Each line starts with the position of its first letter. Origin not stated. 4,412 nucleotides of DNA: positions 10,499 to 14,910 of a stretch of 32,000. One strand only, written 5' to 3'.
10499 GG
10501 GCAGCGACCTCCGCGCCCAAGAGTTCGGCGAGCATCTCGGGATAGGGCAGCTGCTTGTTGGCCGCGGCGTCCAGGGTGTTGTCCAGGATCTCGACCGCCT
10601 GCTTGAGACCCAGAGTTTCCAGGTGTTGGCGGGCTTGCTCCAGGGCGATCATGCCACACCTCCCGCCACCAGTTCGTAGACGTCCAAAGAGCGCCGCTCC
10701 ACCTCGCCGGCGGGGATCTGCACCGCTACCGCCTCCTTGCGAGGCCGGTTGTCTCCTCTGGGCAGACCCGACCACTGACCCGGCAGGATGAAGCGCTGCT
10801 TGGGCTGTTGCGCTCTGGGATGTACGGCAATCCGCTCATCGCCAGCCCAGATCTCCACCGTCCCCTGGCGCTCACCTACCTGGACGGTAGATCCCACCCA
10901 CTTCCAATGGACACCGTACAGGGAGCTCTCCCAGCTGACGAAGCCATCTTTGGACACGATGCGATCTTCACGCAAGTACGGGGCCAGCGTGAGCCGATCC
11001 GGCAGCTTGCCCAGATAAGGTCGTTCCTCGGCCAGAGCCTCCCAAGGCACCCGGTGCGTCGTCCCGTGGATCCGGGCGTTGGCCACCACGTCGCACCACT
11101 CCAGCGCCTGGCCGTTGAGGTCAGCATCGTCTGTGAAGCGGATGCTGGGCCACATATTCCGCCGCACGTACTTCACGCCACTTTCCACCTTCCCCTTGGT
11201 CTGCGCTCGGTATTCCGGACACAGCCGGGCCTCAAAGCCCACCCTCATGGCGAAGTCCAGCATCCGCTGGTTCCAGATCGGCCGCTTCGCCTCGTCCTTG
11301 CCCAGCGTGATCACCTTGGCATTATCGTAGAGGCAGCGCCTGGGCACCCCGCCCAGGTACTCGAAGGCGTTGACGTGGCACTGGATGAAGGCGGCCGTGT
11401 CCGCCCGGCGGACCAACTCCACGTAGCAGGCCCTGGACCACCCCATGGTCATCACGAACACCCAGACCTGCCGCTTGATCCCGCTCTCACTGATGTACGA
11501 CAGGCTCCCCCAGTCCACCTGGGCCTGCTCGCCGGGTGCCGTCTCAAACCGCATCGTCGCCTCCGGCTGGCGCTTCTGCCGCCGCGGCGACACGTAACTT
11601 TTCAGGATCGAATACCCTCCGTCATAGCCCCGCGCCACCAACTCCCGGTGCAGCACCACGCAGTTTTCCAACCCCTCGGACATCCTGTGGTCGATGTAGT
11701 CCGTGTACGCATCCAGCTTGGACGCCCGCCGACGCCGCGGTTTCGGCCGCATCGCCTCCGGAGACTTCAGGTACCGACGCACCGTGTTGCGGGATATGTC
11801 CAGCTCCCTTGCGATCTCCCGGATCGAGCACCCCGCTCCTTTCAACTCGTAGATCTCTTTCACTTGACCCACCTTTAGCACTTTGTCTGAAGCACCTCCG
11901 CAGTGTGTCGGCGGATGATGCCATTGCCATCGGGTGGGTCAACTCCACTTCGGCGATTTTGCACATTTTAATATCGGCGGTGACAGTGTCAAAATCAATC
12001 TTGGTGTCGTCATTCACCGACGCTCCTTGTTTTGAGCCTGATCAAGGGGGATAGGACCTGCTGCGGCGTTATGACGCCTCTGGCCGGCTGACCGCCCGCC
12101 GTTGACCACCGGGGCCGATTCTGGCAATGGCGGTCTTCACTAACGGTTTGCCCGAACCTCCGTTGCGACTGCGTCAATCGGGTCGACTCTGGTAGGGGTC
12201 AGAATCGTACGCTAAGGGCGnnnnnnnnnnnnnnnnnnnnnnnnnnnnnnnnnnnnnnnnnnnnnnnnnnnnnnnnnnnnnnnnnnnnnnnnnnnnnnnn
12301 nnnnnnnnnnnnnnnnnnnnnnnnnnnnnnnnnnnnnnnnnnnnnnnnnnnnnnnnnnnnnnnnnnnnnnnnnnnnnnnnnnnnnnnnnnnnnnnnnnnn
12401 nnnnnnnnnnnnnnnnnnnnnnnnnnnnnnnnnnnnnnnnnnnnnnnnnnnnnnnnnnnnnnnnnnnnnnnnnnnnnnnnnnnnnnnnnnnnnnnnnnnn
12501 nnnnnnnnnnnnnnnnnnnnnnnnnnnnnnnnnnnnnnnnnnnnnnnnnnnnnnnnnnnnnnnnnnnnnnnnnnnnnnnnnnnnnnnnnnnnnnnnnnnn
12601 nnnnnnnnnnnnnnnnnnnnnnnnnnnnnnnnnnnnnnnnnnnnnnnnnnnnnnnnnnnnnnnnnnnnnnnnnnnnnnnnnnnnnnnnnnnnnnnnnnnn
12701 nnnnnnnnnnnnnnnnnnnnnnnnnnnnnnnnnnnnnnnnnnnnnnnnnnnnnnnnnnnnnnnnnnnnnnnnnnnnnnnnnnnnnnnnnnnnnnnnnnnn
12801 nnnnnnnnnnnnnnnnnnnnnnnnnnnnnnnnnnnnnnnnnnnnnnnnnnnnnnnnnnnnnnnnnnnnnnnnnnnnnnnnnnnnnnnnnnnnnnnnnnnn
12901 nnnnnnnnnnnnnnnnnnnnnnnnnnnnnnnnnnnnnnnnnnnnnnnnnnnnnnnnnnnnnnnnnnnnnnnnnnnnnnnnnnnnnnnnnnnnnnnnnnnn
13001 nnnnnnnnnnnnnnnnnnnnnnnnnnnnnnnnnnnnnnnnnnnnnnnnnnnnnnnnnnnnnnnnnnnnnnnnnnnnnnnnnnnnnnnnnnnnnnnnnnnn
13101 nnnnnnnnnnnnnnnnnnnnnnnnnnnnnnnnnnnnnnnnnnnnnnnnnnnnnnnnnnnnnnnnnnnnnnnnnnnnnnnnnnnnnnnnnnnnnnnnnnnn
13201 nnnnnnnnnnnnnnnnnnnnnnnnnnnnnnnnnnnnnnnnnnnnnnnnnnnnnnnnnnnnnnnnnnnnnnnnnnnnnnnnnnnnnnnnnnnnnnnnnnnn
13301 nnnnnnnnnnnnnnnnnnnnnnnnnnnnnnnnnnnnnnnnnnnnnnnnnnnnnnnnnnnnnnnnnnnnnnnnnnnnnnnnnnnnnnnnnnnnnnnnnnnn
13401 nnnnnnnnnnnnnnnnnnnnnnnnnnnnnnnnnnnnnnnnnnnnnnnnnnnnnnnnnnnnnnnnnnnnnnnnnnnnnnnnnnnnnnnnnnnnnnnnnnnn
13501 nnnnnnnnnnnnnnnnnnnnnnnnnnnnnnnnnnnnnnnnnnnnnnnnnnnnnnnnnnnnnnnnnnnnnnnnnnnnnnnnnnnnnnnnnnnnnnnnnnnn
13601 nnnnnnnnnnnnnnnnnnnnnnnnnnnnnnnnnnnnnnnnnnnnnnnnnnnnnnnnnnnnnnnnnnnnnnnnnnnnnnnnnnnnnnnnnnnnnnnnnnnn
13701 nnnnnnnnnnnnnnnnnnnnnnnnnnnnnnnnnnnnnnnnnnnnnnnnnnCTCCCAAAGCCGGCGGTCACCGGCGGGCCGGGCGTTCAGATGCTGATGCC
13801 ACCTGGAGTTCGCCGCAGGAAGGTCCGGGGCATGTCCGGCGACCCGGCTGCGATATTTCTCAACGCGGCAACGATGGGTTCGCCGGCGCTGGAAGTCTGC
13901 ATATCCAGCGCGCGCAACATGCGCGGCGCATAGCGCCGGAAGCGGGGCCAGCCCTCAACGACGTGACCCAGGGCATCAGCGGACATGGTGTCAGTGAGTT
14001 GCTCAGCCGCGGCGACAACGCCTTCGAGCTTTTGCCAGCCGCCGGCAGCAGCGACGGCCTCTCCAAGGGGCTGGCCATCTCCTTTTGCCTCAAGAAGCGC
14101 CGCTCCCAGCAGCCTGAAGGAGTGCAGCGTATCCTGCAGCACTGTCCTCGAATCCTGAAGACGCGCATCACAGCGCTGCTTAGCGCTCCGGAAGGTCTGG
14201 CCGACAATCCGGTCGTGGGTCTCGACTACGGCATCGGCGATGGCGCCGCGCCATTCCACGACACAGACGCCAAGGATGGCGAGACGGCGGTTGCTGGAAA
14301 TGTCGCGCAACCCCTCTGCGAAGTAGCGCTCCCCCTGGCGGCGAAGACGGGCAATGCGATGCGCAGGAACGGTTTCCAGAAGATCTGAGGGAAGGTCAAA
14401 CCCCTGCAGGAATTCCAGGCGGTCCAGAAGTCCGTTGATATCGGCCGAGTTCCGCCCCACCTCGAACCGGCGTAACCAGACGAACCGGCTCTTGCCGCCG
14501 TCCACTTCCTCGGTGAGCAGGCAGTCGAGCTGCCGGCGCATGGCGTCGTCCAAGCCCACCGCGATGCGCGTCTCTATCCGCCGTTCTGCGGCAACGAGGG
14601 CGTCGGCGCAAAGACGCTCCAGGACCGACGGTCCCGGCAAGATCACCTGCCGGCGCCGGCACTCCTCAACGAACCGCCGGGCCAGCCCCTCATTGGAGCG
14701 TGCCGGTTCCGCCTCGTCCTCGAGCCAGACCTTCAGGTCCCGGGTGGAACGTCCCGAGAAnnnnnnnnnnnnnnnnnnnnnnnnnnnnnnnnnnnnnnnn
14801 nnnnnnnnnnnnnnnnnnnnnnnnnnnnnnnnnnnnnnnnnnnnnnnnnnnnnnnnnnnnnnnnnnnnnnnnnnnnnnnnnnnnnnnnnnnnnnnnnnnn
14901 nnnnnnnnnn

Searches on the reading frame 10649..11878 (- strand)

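Call 7: search_protein_families(library=pfam, proteins=[window:10649-11878:-], max_evalue=0.001)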
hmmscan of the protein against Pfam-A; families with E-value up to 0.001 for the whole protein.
window:10649-11878:- (409 aa): 13 families
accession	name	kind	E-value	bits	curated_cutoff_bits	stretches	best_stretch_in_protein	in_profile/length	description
PF22483.2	Mu-transpos_C_2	-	1.6e-14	53.8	27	1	295-363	4-71/73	Mu transposase, C-terminal domain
PF00665.32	rve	-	1.1e-10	42.1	32.6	1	113-224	2-101/102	Integrase core domain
PF13936.12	HTH_38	-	5.3e-07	29.7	27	1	3-38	7-42/44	Helix-turn-helix domain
PF08281.18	Sigma70_r4_2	-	6e-06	26.3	25.7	1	6-37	15-47/54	Sigma-70, region 4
PF13551.12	HTH_29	-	1.1e-05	25.8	28.1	1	15-56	10-59/64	Winged helix-turn helix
PF02796.21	HTH_7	-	1.2e-05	25.7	23.8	1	7-38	12-43/45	Helix-turn-helix domain of resolvase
PF11427.14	HTH_Tnp_Tc3_1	-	5.4e-05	23.4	21.1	1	12-40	16-44/50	Tc3 transposase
PF13412.12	HTH_24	-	6.2e-05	22.9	21.9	1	15-38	16-39/48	Winged helix-turn-helix DNA-binding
PF13384.12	HTH_23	-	0.00011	22.3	24.6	1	18-38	19-39/50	Homeodomain-like domain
PF08279.18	HTH_11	-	0.00014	22.1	25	1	9-39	9-38/55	HTH domain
PF13518.12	HTH_28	-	0.00049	20.6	25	0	18-51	14-52/52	Helix-turn-helix domain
PF15978.11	TnsD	-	0.0006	19.4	32.4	1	11-59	193-239/355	Tn7-like transposition protein D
PF09339.16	HTH_IclR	-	0.0009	19.4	22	0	15-38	17-40/52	IclR helix-turn-helix domain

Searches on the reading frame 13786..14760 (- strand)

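Call 8: search_protein_families(library=pfam, proteins=[window:13786-14760:-], max_evalue=0.001)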
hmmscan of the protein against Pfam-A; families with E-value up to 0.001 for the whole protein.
window:13786-14760:- (324 aa): 1 family
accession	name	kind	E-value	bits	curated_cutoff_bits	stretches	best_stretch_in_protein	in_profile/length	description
PF13700.11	DUF4158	-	1.1e-08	35.5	27.4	1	1-54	112-165/165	Domain of unknown function (DUF4158)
